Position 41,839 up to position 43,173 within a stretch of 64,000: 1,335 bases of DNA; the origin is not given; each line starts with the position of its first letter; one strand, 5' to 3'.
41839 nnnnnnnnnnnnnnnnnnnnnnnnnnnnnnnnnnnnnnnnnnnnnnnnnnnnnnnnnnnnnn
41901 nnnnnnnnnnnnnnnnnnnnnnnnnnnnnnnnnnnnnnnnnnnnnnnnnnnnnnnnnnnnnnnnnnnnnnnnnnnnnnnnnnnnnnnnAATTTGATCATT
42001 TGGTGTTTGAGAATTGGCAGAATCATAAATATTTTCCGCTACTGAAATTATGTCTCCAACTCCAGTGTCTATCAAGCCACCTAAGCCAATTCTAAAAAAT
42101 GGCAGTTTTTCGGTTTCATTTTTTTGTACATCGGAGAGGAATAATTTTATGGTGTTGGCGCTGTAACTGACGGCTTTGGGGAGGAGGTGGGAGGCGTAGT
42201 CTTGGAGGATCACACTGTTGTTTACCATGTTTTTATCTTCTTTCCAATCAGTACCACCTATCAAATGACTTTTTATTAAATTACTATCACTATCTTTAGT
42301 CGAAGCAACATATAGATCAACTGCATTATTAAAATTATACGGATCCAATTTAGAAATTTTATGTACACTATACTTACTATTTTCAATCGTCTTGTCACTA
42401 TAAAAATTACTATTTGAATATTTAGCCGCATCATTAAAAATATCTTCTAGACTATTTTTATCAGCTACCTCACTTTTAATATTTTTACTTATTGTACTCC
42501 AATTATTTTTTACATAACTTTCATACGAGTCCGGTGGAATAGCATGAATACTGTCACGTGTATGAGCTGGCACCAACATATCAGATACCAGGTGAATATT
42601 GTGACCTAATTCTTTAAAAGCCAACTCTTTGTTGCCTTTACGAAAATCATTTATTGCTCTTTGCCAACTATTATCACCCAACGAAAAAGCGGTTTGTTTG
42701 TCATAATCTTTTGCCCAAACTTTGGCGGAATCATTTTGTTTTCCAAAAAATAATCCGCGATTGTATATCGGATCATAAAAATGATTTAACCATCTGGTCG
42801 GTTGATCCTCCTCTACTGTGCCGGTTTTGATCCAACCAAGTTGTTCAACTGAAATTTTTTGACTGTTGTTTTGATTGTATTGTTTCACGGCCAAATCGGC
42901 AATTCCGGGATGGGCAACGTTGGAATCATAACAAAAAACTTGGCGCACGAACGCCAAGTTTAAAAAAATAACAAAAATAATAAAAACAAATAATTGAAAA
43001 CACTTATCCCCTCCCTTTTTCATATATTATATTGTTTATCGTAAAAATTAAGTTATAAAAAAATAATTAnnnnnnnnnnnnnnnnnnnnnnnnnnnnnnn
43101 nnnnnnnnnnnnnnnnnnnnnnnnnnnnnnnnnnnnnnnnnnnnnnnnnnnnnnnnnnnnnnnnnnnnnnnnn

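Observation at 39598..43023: Giant secreted protein combining a zinc phospholipase-C/P1-nuclease-like domain, lamin-tail domain and beta-helix repeats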

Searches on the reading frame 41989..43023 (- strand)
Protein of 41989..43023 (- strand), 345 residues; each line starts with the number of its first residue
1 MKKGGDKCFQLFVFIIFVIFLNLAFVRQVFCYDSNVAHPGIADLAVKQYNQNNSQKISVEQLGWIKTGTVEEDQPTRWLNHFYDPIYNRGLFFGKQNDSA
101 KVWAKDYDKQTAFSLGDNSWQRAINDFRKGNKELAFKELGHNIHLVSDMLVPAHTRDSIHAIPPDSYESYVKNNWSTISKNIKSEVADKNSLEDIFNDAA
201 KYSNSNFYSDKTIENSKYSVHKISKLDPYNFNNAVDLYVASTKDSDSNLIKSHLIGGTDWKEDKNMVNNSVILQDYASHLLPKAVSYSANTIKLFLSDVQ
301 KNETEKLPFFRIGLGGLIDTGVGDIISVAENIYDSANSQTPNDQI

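Call 6: find_homologous_proteins(query=window:41989-43023:-, max_evalue=0.001)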
Query window:41989-43023:- (345 aa): 8 proteins with E <= 0.001 among 976 candidates.
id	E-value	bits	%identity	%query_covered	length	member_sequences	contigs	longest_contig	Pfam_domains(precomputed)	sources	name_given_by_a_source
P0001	5.5e-82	294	43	94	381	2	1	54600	-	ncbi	ncbi:MAG: hypothetical protein WC430_02495, partial [Patescibacteria group bacterium]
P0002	2.2e-79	285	49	86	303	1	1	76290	-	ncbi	ncbi:MAG: hypothetical protein WC430_02490, partial [Patescibacteria group bacterium]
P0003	6.3e-70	254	49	69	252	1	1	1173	-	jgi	-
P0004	1.9e-61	226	52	61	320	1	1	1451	-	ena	-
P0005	2.0e-57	213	46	63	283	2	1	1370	PF00882.25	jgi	-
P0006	9.3e-51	191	50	52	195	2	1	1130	-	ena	-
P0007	1.4e-47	181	45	55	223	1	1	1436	PF00882.25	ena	-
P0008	1.5e-11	62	41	28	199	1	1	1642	-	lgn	-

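Call 7: search_protein_families(library=pfam, proteins=[window:41989-43023:-], max_evalue=10)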
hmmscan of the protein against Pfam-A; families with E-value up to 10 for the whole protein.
window:41989-43023:- (345 aa): 1 family
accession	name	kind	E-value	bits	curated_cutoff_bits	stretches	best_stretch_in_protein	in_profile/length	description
PF22960.2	UBR1-like_wing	-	0.035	14.7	27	1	174-232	16-72/100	E3 ubiquitin-protein ligase UBR1-like, winged-helix domain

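Call 9: search_solved_structures(query=A1, max_evalue=1, show_alignments=4)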
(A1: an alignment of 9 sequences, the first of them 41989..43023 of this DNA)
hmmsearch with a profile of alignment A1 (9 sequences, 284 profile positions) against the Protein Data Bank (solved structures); distinct sequences matched with E-value up to 1: 6.
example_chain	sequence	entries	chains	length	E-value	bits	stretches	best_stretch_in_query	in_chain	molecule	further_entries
8cqm_A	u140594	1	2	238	0.00026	23.6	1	117-200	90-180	Phospholipase C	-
2ffz_A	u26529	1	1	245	0.2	14.1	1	124-176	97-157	Phospholipase C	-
1ah7_A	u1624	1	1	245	0.2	14.1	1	124-176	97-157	PHOSPHOLIPASE C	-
2huc_A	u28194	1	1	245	0.2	14.1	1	124-176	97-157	Phospholipase C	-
1p5x_A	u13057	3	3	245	0.22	14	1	124-176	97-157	Phospholipase C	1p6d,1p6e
2fgn_A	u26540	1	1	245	0.22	14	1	124-176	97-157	Phospholipase C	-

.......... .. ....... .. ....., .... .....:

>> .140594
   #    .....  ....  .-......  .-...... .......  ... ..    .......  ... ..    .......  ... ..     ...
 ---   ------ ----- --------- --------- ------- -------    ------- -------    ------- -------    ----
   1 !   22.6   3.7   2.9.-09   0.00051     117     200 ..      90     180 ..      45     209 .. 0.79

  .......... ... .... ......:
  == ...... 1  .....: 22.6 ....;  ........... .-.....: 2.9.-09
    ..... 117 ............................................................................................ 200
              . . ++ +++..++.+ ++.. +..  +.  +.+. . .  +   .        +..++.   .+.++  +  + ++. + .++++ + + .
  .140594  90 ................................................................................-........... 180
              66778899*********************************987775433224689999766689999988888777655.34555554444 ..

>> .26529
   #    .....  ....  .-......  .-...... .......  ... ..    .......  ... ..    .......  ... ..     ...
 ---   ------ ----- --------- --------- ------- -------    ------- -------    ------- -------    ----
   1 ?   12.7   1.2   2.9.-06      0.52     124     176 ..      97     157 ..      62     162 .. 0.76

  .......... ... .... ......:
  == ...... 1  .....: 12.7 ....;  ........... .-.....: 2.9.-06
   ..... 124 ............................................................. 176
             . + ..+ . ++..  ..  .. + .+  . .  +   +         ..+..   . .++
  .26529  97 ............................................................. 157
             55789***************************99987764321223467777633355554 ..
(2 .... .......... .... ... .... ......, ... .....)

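Call 10: search_protein_families(library=pfam, alignment_id=A1, max_evalue=1)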
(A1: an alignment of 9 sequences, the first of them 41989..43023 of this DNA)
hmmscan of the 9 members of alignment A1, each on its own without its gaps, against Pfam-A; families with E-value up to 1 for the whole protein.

A. member 1, window:41989-43023:- (345 aa): 1 family
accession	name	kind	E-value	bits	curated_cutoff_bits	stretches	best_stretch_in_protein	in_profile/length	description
PF22960.2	UBR1-like_wing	-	0.035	14.7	27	1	174-232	16-72/100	E3 ubiquitin-protein ligase UBR1-like, winged-helix domain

B. families by the number of members that match (of 9 scanned): 3 families
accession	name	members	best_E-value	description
PF00882.24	Zn_dep_PLPC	6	2.7e-07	Zinc dependent phospholipase C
PF09687.15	PRESAN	1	0.0079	Plasmodium RESA N-terminal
PF22960.2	UBR1-like_wing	1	0.035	E3 ubiquitin-protein ligase UBR1-like, winged-helix domain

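Call 17: predict_structure(alignment_id=A1)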
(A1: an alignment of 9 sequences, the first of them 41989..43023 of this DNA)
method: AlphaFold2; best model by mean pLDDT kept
length: 345 residues; sequences in the alignment: 9
mean_pLDDT: 52.9   pTM: 0.47
mean pLDDT of the five models: 52.9, 48.9, 48.8, 48.6, 47.6
residues with pLDDT >= 90: 5; 70-90: 60; 50-70: 108; < 50: 172
segments of 3 or more residues with pLDDT < 50: 1-5, 22-34, 75-80, 83-98, 155-171, 183-186, 205-219, 257-301, 303-345
pLDDT, mean of each block of 10 residues (from residue 1): 53 69 36 54 73 83 84 51 40 40 59 59 80 86 69 46 42 51 50 58 48 41 64 55 66 50 39 38 39 42 39 27 36 43 29
secondary structure, 60 per line:
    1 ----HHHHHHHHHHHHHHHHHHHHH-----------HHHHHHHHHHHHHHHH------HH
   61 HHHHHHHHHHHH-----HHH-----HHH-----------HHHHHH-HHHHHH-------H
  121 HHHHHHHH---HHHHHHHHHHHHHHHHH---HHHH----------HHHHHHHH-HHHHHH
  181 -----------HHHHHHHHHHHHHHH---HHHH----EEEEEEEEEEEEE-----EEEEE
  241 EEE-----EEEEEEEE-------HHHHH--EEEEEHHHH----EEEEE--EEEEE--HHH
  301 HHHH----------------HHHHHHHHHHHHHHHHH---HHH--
elements in order: H5-25 H37-52 H59-72 H100-105 H107-112 H120-128 H132-148 H152-155 H166-173 H175-180 H192-206 H210-213 E218-230 E236-243 E249-256 H264-268 E271-275 H276-279 E284-288 E291-295 H298-304 H321-337
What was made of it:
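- Tried and rejected: The first structure prediction, of the N-domain with 9 sequences, was too poor to use (pLDDT 53; call 17).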

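Call 18: find_homologous_proteins(query=A1, max_evalue=0.001)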
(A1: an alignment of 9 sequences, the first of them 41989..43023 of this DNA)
Query A1 (9 sequences) (345 aa, profile of the alignment): 100 proteins with E <= 0.001 among 3639 candidates.
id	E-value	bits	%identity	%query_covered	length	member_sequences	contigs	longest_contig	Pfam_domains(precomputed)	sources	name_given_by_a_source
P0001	6.3e-128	444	43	94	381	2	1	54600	-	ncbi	ncbi:MAG: hypothetical protein WC430_02495, partial [Patescibacteria group bacterium]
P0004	1.4e-120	420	52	61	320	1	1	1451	-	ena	-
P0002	7.6e-119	414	49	86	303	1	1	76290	-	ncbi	ncbi:MAG: hypothetical protein WC430_02490, partial [Patescibacteria group bacterium]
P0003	1.1e-117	410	49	69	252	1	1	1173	-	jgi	-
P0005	6.2e-117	408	46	63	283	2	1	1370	PF00882.25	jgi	-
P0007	2.2e-96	341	45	55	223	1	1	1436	PF00882.25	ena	-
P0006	1.9e-87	311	50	52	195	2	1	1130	-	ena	-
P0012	2.2e-87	311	37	95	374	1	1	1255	-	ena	-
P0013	5.1e-87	310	38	92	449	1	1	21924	PF00882.25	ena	-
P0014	1.4e-84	302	40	94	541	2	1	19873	PF00882.25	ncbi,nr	ncbi:MAG TPA: hypothetical protein DEB73_02595 [Candidatus Magasanikbacteria bacterium]|nr:hypotheti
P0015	2.5e-73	265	38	86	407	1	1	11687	-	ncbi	ncbi:MAG: hypothetical protein ABIJ28_04120 [Patescibacteria group bacterium]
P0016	1.1e-61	227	30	89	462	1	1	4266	-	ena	-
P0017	1.1e-61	227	33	82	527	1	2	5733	PF16403.12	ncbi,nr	ncbi:DUF5011 domain-containing protein, partial [Patescibacteria group bacterium]|nr:DUF5011 domain-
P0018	3.3e-59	219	33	88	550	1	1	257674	-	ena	-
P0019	5.4e-59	218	33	67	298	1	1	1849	-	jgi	jgi:hypothetical protein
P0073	3.1e-36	143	35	45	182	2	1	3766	PF00882.25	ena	-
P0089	9.0e-14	69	30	32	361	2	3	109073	-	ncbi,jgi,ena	ncbi:MAG: hypothetical protein WCZ89_10425 [Phycisphaerae bacterium]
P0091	1.8e-13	68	27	43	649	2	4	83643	-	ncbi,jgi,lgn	ncbi:MAG: hypothetical protein HRF49_09945 [bacterium]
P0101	6.1e-6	44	57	9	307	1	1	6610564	-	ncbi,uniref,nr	ncbi:hypothetical protein DENIS_0923 [Desulfonema ishimotonii]|uniref:Phospholipase C/D domain-conta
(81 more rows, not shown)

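Call 23: search_solved_structures(query=A2, max_evalue=1, show_alignments=5)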
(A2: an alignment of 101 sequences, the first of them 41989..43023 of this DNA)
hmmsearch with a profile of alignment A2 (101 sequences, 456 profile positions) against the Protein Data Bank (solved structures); distinct sequences matched with E-value up to 1: 7.
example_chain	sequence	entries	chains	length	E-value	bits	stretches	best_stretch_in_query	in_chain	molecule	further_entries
2fgn_A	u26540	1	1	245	0.00023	23.9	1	83-195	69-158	Phospholipase C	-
1p5x_A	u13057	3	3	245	0.00024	23.8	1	123-194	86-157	Phospholipase C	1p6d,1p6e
2ffz_A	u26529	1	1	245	0.00028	23.6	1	123-194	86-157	Phospholipase C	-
1ah7_A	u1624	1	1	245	0.00028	23.6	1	123-194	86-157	PHOSPHOLIPASE C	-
2huc_A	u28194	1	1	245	0.00028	23.6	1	123-194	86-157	Phospholipase C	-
8cqm_A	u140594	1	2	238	0.00031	23.5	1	124-198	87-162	Phospholipase C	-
7cu3_B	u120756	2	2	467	0.18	14.4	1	368-429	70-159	Transmembrane protein FAM155A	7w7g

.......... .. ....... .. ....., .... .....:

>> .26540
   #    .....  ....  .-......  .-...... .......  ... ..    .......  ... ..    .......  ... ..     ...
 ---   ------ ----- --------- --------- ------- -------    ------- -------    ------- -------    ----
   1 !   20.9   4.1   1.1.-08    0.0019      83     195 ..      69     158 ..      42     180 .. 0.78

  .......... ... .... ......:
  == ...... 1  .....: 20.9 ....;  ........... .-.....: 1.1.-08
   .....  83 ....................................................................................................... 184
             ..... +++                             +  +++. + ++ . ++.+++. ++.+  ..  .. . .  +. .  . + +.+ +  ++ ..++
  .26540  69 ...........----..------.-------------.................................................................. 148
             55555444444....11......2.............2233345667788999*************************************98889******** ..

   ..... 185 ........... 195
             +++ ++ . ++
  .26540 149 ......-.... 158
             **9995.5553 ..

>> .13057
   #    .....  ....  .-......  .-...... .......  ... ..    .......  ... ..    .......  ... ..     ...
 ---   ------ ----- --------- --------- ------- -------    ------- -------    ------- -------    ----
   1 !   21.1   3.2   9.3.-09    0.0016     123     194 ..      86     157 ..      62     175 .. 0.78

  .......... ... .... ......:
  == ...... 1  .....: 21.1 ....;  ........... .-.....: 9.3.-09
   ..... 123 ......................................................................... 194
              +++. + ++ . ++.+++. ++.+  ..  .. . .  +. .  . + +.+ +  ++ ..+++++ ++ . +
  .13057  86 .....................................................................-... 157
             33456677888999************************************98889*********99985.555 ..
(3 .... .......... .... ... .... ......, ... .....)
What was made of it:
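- On S1/P1 nuclease (Pfam PF02265): No S1/P1 chain at E<=1 in profile-PDB searches (call 23).
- Profile searches of the PDB return only PLCs at E<=1 (call 23).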

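Call 24: search_protein_families(library=pfam, alignment_id=A2, max_evalue=0.01)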
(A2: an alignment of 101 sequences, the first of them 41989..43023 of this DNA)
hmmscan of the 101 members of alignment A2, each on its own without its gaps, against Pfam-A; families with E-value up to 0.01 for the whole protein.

A. member 1, window:41989-43023:- (345 aa): 0 families

B. families by the number of members that match (of 101 scanned): 6 families
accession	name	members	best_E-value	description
PF00882.24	Zn_dep_PLPC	27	2.7e-07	Zinc dependent phospholipase C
PF16403.11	Bact_surface_Ig-like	1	3.2e-16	Bacterial surface protein, Ig-like domain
PF07603.17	Lcl_C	1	4.8e-13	Lcl C-terminal domain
PF00932.25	LTD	1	0.00023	Lamin Tail Domain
PF04862.18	DUF642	1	0.00048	Protein of unknown function (DUF642)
PF09687.15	PRESAN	1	0.0079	Plasmodium RESA N-terminal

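Call 25: search_protein_representatives(alignment_id=A1)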
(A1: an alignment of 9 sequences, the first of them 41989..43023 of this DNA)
Query: 9 sequences, 284 profile positions. Proteins with E-value up to 0.001 (for the whole library): 5766; up to 1e-10: 2635; up to 1e-30: 951. The best 150 are listed.
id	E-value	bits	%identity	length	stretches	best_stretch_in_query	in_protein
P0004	4.4e-121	419.9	-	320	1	2-283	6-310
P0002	2.4e-119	414.2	-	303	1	11-283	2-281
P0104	1.0e-107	376.0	-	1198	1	7-283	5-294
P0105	6.0e-106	370.2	-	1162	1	5-283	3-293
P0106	2.6e-105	368.1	-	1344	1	12-283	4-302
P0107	1.3e-103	362.5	-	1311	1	1-283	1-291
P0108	1.8e-101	355.5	-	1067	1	8-283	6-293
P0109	1.2e-100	352.8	-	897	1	14-283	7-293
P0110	1.3e-100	352.7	-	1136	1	7-283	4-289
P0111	2.7e-100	351.7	-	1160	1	2-283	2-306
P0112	1.5e-99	349.2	-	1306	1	10-283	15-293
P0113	4.0e-99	347.8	-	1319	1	5-283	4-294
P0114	4.1e-99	347.8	-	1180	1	9-283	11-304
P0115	3.8e-98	344.6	-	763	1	13-283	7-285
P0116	1.5e-97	342.6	-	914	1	11-283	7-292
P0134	3.2e-88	312.1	-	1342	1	13-283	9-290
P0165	7.2e-65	235.4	-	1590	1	11-283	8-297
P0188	9.7e-60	218.6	-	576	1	9-282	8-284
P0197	4.1e-59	216.6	-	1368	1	11-283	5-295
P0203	1.1e-58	215.1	-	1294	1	10-282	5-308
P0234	8.6e-57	208.9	-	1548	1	13-282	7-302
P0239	2.5e-56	207.4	-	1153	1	15-282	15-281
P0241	2.8e-56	207.3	-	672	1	13-283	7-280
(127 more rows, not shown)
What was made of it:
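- Checked: The ORF is far beyond chance: thousands of homologues exist (call 25).
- Family size and taxonomy: 5,766 representatives at E<=1e-3 and 951 at E<=1e-30 (call 25).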

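Call 50: search_protein_families(library=pfam, proteins=[P0203, P0234, P0239, P0188, P0241, P0197, P0165, P0134], max_evalue=0.001)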
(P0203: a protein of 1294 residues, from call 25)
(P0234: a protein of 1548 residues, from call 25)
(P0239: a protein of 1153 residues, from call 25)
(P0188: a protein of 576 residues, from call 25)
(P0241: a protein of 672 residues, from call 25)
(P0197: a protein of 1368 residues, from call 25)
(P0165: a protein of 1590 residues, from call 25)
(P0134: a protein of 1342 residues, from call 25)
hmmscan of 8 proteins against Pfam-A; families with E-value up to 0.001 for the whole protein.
P0203 (1294 aa): 4 families
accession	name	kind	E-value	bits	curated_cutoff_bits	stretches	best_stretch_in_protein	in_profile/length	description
PF13229.12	Beta_helix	-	3.4e-18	66.2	25.9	2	926-1053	2-120/158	Right handed beta helix region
PF00565.23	SNase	-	2.6e-17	63.6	21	1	450-550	1-106/107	Staphylococcal nuclease homologue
PF00932.25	LTD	-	7.8e-13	49.2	34.3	1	587-694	2-106/109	Lamin Tail Domain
PF05048.19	NosD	-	1.2e-09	38.4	23.6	1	925-1048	61-169/212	Periplasmic copper-binding protein (NosD)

P0234 (1548 aa): 5 families
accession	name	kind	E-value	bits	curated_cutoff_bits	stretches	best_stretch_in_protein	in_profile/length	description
PF05048.19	NosD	-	2.5e-54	184.4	23.6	3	1223-1430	7-211/212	Periplasmic copper-binding protein (NosD)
PF13229.12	Beta_helix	-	1.6e-41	142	25.9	4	1232-1356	21-137/158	Right handed beta helix region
PF00932.25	LTD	-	1.8e-19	70.6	34.3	2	724-832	7-106/109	Lamin Tail Domain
PF00565.23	SNase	-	3.4e-19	69.7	21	1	437-537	1-106/107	Staphylococcal nuclease homologue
PF16656.11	Pur_ac_phosph_N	-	3.1e-11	44.1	30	1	610-697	6-93/93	Purple acid Phosphatase, N-terminal domain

P0239 (1153 aa): 3 families
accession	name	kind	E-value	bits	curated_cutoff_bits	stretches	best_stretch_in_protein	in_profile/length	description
PF00932.25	LTD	-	2.8e-11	44.2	34.3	1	961-1079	9-108/109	Lamin Tail Domain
PF00565.23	SNase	-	8.3e-10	39.5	21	1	434-550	1-106/107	Staphylococcal nuclease homologue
PF00882.24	Zn_dep_PLPC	-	0.0002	21.8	26.8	1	56-173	21-115/167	Zinc dependent phospholipase C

P0188 (576 aa): 1 family
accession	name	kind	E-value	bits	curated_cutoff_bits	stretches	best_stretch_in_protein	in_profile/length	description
PF00565.23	SNase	-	5.8e-11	43.2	21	1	452-567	1-105/107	Staphylococcal nuclease homologue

P0241 (672 aa): 1 family
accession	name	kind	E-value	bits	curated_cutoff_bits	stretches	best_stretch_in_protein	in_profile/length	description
PF00565.23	SNase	-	2.1e-12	47.9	21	1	458-574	1-106/107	Staphylococcal nuclease homologue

P0197 (1368 aa): 2 families
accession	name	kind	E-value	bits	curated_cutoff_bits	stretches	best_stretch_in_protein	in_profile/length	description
PF00565.23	SNase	-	9.3e-10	39.4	21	1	510-627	1-106/107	Staphylococcal nuclease homologue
PF00932.25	LTD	-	4.1e-09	37.2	34.3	1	939-1041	8-106/109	Lamin Tail Domain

P0165 (1590 aa): 3 families
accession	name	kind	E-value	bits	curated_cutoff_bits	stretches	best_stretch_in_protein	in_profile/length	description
PF00932.25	LTD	-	7.3e-11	42.8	34.3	1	945-1047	6-105/109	Lamin Tail Domain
PF00565.23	SNase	-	2.5e-10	41.2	21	1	503-582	1-76/107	Staphylococcal nuclease homologue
PF13229.12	Beta_helix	-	7.4e-08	32.6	25.9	1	1200-1346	4-147/158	Right handed beta helix region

P0134 (1342 aa): 2 families
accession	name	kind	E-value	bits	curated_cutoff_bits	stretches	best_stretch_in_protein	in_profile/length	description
PF00565.23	SNase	-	3e-16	60.2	21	1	438-541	2-106/107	Staphylococcal nuclease homologue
PF00932.25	LTD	-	1.9e-15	57.6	34.3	1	722-827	6-106/109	Lamin Tail Domain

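Call 52: find_encoding_contigs(protein=P0014, flank=6000, max_places=2)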
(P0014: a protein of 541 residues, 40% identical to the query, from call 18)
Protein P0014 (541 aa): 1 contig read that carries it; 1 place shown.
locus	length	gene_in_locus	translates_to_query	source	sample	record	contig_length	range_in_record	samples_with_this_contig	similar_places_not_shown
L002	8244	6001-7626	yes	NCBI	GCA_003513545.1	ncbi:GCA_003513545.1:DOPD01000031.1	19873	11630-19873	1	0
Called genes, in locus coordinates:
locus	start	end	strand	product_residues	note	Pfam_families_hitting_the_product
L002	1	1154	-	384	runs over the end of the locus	PF00712:DNA_pol3_beta, PF02767:DNA_pol3_beta_2, PF02768:DNA_pol3_beta_3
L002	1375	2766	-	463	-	PF11638:DnaA_N, PF00308:Bac_DnaA, PF01695:IstB_IS21, PF01637:ATPase_2 (weak), PF00004:AAA (weak), PF08299:Bac_DnaA_C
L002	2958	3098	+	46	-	PF00468:Ribosomal_L34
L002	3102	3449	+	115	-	PF00825:Ribonuclease_P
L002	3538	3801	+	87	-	PF01809:YidD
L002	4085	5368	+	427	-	PF05697:Trigger_N, PF05698:Trigger_C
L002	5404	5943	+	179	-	-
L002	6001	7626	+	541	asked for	PF00882:Zn_dep_PLPC (weak)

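Call 53: find_encoding_contigs(protein=P0018, flank=6000, max_places=2)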
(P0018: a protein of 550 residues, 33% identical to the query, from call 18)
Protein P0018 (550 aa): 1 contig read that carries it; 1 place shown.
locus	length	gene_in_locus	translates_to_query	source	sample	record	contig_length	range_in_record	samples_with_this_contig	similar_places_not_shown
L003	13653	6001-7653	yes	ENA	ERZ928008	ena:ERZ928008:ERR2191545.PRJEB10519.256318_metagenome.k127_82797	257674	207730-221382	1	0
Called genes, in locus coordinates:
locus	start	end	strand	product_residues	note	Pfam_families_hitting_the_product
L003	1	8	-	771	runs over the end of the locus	PF13491:FtsK_4TM (weak), PF17854:FtsK_alpha, PF01580:FtsK_SpoIIIE, PF09397:FtsK_gamma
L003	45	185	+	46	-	-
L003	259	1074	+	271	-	-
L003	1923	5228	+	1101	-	PF01471:PG_binding_1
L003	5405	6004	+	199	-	-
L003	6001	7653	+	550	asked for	-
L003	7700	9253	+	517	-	PF03193:RsgA_GTPase (faint), PF00005:ABC_tran, PF02463:SMC_N (faint), PF12775:AAA_7 (faint), PF13191:AAA_16 (faint), PF13555:AAA_29 (faint), PF20720:nSTAND3 (faint), PF00005:ABC_tran, +3 more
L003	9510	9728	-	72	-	-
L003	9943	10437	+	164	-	PF00466:Ribosomal_L10, PF27436:RL10_C (weak)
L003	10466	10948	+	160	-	PF16320:Ribosomal_L12_N, PF00542:Ribosomal_L12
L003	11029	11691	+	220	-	-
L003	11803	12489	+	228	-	PF05552:MS_channel_1st_1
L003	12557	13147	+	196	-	PF00753:Lactamase_B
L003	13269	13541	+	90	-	-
